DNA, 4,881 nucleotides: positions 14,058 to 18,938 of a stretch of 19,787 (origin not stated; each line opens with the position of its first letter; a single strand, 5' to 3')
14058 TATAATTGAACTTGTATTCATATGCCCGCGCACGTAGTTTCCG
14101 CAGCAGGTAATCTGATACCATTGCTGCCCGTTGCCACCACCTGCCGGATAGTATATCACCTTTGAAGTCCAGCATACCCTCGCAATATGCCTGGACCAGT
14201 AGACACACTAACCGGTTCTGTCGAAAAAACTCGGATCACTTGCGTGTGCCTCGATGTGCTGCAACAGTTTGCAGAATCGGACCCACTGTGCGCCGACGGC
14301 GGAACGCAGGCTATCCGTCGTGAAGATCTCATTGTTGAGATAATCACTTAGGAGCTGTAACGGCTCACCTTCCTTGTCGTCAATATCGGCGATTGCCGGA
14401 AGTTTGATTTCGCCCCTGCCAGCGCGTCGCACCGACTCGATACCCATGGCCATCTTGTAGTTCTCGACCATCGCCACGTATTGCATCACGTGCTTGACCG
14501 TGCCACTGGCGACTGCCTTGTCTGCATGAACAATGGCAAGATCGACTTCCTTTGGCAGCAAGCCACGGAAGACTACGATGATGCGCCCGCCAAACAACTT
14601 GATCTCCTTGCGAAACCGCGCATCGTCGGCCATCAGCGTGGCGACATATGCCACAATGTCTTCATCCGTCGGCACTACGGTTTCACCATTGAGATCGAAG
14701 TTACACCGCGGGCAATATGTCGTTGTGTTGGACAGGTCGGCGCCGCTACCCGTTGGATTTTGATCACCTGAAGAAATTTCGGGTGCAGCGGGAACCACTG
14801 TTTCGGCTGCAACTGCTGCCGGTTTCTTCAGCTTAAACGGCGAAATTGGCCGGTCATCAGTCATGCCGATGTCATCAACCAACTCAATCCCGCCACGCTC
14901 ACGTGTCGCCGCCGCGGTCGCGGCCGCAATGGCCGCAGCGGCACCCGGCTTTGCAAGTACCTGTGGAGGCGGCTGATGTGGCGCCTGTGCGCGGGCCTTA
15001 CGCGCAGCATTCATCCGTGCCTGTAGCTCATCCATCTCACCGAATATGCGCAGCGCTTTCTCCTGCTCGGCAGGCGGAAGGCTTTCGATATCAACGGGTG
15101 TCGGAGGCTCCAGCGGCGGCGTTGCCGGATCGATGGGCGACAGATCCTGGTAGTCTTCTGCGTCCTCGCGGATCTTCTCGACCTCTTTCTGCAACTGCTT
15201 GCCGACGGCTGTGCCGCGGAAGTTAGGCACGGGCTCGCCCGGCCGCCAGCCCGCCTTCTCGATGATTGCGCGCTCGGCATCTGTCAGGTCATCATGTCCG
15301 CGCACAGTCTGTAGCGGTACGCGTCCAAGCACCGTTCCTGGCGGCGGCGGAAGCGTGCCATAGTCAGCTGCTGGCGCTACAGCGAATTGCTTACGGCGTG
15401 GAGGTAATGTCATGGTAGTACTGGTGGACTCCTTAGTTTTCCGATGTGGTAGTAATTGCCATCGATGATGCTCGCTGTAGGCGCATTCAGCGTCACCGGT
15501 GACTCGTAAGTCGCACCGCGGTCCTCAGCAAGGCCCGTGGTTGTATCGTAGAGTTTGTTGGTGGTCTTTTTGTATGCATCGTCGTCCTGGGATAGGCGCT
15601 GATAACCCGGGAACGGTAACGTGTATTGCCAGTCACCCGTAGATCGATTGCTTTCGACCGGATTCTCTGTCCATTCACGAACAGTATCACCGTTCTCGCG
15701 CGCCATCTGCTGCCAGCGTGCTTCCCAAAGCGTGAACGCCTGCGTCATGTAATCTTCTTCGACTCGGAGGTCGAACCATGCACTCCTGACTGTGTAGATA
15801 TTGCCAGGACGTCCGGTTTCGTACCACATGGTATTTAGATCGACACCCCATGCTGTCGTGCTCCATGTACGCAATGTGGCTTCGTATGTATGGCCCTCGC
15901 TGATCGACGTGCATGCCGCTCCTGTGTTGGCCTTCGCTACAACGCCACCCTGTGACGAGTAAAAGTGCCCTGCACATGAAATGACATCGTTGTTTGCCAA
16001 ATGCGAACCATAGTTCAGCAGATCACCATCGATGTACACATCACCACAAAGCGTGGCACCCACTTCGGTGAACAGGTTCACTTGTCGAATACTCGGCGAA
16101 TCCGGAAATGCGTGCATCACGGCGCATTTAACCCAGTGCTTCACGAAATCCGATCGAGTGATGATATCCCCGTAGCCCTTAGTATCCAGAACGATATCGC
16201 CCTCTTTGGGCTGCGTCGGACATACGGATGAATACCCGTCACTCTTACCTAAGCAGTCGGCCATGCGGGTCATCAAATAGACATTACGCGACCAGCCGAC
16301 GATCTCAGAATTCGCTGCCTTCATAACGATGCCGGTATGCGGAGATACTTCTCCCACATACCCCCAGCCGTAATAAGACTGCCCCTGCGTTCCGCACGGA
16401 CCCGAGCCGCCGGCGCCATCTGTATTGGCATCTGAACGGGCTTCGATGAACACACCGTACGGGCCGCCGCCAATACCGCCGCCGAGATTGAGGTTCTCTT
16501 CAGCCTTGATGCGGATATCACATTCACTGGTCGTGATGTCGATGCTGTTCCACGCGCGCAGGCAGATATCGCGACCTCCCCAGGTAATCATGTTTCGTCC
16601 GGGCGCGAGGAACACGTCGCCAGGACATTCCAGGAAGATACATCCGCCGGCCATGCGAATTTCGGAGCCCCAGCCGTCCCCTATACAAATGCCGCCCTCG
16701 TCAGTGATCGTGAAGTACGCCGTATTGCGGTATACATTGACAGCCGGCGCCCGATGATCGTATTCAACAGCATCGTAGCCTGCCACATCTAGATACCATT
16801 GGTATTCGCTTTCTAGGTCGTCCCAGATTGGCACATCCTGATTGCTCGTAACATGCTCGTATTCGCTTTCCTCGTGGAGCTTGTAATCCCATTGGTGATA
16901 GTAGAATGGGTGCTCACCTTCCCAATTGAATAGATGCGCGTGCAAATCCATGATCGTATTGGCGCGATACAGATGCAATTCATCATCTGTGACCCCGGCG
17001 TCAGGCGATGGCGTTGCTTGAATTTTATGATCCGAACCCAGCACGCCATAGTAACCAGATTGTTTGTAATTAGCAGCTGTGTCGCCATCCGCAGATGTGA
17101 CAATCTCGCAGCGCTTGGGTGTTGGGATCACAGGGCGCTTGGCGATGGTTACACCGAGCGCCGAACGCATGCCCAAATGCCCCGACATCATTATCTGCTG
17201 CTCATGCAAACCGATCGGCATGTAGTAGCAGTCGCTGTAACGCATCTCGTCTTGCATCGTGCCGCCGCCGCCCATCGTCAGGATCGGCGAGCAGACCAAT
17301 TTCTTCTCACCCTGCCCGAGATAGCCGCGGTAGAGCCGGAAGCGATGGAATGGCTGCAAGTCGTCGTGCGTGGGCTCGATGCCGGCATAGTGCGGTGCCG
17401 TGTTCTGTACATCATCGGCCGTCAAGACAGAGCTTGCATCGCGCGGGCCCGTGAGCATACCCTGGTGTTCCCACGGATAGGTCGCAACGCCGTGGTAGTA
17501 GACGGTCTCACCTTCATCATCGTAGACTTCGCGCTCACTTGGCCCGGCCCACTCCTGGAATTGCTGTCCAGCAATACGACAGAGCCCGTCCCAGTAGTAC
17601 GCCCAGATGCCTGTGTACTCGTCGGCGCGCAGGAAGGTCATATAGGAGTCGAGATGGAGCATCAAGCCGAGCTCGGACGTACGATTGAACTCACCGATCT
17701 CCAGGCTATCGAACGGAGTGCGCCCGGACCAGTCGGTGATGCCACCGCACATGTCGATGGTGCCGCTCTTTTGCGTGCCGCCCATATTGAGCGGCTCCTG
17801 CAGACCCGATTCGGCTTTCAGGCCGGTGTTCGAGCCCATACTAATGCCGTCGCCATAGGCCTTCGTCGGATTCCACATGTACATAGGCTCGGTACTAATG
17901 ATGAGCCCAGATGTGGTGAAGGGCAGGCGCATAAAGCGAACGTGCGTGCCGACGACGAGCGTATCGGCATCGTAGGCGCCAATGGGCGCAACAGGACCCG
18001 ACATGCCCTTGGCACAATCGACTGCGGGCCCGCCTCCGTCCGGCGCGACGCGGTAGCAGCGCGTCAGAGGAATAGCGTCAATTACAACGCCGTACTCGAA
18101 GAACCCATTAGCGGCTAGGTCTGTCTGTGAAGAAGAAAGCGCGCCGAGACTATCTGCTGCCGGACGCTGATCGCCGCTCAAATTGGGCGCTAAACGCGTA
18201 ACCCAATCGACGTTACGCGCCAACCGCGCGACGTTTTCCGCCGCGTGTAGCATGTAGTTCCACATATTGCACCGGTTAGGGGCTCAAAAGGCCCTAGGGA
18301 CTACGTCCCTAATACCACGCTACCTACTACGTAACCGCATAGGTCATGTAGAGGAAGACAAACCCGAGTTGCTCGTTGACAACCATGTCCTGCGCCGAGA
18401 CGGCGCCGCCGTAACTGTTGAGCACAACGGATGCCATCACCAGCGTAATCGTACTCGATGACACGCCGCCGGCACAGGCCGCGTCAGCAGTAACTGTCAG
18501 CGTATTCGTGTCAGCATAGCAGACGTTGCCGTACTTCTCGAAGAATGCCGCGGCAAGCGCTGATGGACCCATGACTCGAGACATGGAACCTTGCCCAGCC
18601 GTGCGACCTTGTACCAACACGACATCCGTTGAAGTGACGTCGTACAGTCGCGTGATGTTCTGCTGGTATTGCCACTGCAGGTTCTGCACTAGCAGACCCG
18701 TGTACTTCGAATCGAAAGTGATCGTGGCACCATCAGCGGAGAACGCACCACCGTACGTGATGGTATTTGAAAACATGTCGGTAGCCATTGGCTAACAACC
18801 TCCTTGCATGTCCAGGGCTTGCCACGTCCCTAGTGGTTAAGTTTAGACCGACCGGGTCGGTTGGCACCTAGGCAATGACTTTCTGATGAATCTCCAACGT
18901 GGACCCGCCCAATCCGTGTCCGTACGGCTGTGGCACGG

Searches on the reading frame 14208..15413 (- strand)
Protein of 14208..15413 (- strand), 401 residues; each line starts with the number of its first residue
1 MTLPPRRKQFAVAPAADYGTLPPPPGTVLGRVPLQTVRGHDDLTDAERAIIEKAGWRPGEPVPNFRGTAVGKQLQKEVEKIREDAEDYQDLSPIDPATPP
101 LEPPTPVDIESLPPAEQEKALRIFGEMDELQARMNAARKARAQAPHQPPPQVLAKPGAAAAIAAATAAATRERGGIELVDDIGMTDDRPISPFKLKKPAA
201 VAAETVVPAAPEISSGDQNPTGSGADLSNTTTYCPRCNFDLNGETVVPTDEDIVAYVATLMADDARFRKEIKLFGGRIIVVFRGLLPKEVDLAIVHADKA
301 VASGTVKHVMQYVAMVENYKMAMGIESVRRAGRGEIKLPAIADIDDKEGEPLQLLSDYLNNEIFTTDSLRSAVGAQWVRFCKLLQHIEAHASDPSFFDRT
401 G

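Call 5: search_protein_families(library=pfam, proteins=[window:14208-15413:-], max_evalue=1)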
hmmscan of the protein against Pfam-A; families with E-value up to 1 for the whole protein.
window:14208-15413:- (401 aa): 1 family
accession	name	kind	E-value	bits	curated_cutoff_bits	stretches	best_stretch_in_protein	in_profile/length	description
PF23531.1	Microp_apicomplexa_17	-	0.031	15.2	27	1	367-395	61-89/110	Apicomplexa microprotein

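Call 6: search_protein_families(library=phrogs, proteins=[window:14208-15413:-], max_evalue=0.1)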
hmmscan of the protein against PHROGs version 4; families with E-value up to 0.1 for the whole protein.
window:14208-15413:- (401 aa): 0 families

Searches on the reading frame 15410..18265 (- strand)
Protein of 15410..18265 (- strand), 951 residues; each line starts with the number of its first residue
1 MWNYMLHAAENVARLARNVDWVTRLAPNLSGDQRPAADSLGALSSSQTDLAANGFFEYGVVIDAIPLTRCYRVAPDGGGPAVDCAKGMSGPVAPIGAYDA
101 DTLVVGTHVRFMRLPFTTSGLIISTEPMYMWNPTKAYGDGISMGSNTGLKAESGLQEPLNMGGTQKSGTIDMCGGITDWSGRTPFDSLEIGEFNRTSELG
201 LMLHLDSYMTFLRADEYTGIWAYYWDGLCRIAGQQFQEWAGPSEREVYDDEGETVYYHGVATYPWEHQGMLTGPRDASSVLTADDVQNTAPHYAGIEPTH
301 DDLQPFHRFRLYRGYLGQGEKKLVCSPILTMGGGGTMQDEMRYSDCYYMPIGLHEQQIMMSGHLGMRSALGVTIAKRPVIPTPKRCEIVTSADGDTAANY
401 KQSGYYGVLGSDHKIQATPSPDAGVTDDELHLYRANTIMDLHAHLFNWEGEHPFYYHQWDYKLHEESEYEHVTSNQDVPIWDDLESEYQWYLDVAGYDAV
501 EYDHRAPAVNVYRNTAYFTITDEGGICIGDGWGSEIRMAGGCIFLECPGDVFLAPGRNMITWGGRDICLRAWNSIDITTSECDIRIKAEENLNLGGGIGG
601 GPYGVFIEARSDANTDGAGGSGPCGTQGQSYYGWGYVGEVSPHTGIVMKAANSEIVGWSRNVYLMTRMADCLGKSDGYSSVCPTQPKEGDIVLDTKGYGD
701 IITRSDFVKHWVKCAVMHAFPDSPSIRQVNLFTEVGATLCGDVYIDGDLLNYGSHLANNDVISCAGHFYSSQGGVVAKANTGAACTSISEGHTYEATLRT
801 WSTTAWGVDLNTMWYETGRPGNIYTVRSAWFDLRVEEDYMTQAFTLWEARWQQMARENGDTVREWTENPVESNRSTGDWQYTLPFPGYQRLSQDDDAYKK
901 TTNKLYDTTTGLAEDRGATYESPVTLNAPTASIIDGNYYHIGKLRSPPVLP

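Call 5: search_protein_families(library=pfam, proteins=[window:15410-18265:-], max_evalue=1)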
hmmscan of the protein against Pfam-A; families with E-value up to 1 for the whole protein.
window:15410-18265:- (951 aa): 1 family
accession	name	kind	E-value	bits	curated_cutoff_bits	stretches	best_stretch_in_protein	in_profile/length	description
PF20574.3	DUF6783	-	0.011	15.8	22.8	1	763-818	11-50/60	Family of unknown function (DUF6783)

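Call 6: search_protein_families(library=phrogs, proteins=[window:15410-18265:-], max_evalue=0.1)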
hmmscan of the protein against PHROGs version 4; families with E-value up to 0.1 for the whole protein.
window:15410-18265:- (951 aa): 0 families

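Call 47: search_dna_similar(query=window:15410-18265:-, collection=phages, mode=protein, max_evalue=0.001, max_rows=15)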
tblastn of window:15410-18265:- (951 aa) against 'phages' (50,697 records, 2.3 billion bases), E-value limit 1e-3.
No match.

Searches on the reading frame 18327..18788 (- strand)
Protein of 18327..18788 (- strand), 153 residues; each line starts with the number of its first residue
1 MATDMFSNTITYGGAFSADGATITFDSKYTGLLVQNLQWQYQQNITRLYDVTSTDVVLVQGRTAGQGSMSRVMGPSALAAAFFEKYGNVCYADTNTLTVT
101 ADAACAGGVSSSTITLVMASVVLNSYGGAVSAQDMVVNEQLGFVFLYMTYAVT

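Call 5: search_protein_families(library=pfam, proteins=[window:18327-18788:-], max_evalue=1)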
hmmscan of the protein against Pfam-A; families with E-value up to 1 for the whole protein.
window:18327-18788:- (153 aa): 1 family
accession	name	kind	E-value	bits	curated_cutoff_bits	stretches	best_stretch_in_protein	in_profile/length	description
PF07617.17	DUF1579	-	0.1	12.9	25.2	1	4-46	83-125/155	Protein of unknown function (DUF1579)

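Call 6: search_protein_families(library=phrogs, proteins=[window:18327-18788:-], max_evalue=0.1)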
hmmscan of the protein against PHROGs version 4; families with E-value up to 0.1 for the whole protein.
window:18327-18788:- (153 aa): 1 family
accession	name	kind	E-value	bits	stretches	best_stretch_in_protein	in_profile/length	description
phrog_1755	-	unknown function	0.02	15.3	0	9-68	29-87/214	-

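Call 53: find_encoding_contigs(protein=window:18327-18788:-, flank=10000, max_places=2)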
Protein window:18327-18788:- (153 aa): 3 contigs read that carry it; 2 places shown.
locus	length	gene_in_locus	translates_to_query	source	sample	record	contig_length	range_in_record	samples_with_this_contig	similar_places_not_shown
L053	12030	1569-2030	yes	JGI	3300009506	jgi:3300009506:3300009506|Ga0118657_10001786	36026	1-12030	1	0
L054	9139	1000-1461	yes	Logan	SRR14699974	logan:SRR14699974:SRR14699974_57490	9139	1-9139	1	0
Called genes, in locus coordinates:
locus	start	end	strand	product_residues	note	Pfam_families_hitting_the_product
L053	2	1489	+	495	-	?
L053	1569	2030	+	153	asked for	-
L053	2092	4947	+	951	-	-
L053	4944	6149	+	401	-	-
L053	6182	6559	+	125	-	-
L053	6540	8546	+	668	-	-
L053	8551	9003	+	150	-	-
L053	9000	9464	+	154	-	-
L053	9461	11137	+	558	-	-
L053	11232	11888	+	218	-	PF04539:Sigma70_r3 (weak)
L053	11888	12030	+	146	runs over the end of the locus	-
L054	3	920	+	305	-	?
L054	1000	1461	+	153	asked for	-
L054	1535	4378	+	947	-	-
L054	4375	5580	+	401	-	-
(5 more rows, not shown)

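Call 64: search_protein_families(library=pfam, proteins=[L053:2-1489:+], max_evalue=0.01)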
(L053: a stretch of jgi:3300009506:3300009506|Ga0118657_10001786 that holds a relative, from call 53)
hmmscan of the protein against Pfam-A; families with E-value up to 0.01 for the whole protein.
L053:2-1489:+ (495 aa): 1 family
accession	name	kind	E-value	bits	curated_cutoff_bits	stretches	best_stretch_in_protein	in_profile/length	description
PF04984.19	Phage_sheath_1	-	1e-05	25.9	31.4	1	263-380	37-168/168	Phage tail sheath protein subtilisin-like domain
